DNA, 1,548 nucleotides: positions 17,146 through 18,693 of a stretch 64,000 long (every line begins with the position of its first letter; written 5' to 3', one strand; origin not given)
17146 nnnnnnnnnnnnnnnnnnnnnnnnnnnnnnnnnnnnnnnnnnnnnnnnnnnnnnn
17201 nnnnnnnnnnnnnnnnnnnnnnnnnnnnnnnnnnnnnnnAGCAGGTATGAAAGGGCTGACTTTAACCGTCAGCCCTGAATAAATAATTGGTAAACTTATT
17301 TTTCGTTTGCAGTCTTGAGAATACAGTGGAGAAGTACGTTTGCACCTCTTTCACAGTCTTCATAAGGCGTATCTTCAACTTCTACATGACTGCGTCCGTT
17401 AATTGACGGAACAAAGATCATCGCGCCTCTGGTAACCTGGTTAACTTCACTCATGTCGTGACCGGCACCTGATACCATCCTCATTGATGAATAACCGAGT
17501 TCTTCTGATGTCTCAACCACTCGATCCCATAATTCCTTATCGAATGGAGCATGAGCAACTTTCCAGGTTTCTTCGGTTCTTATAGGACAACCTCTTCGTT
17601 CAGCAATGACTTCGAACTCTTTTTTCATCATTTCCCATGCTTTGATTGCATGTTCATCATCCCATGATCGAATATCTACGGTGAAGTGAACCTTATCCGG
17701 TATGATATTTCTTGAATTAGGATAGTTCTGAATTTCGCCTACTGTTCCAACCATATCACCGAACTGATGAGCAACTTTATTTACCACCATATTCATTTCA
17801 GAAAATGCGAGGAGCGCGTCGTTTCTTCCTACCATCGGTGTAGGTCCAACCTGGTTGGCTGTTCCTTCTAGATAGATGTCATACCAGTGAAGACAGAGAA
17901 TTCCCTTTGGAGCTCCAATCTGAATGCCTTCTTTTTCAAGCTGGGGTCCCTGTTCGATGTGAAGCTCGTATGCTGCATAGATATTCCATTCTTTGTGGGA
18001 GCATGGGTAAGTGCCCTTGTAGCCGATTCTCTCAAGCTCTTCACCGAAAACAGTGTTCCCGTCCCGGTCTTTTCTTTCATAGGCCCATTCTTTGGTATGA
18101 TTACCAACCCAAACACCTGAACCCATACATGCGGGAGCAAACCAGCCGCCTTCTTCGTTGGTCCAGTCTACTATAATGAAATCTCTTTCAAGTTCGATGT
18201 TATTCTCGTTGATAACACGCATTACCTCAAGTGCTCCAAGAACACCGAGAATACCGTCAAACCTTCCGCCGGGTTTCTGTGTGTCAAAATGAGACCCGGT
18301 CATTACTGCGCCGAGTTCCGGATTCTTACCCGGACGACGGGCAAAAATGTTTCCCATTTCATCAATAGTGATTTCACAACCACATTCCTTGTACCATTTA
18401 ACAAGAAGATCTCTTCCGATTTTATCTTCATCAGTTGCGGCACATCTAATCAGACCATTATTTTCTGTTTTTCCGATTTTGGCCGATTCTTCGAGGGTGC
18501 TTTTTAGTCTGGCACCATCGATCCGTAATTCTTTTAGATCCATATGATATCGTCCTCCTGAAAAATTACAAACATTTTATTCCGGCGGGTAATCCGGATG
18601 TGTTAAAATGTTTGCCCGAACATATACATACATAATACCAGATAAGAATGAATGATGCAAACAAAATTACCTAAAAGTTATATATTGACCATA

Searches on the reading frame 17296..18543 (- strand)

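Call 10: search_protein_families(library=ncbifam, max_evalue=1e-10, proteins=[window:17296-18543:-])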
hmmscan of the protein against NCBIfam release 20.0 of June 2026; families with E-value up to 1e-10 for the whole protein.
window:17296-18543:- (415 aa): 17 families
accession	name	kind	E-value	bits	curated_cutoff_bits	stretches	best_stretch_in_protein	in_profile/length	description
NF006769.0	PRK09290.1-3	subfamily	1.5e-139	465.3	452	1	4-414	6-414/417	allantoate amidohydrolase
NF006771.0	PRK09290.1-5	subfamily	6.5e-128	426.7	399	1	7-414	3-412/413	allantoate amidohydrolase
TIGR01879.1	hydantase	subfamily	3e-112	375.5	204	1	12-410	2-400/401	hydantoinase/carbamoylase family amidase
NF009527.0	PRK12891.1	subfamily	3.5e-103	345.9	461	1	4-414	4-423/426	Zn-dependent hydrolase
NF058540.1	Ncarbamyl_ErtE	equivalog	5e-98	328.4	520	1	5-410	5-413/418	N-carbamyl-l-glutamate amidohydrolase ErtE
NF009530.0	PRK12893.1-4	subfamily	9.2e-98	328.1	551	1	6-412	5-408/423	Zn-dependent hydrolase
NF009528.0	PRK12893.1-1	subfamily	9.5e-88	294.9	570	1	5-412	10-415/420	Zn-dependent hydrolase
NF006772.0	PRK09290.2-1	subfamily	1.8e-86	290.6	424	1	6-412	10-416/430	allantoate amidohydrolase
NF009529.0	PRK12893.1-2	equivalog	3.5e-77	259.9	508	1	6-409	5-405/411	Zn-dependent hydrolase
NF006775.0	PRK09290.2-5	equivalog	1e-76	258.3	479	1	27-413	28-415/419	allantoate amidohydrolase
NF009531.0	PRK12893.1-5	equivalog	3e-75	253.3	486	1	5-410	4-410/421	Zn-dependent hydrolase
NF006768.0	PRK09290.1-1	equivalog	3.2e-73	246.9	532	1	13-412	9-408/411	allantoate deiminase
TIGR03176.1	AllC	equivalog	9.6e-63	212.3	597.75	1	12-412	4-403/406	allantoate deiminase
NF006773.0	PRK09290.2-2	equivalog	5.8e-62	209.9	584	1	11-412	16-417/419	allantoate amidohydrolase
NF006770.0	PRK09290.1-4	equivalog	4.2e-61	206.8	372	1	12-408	4-397/403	allantoate amidohydrolase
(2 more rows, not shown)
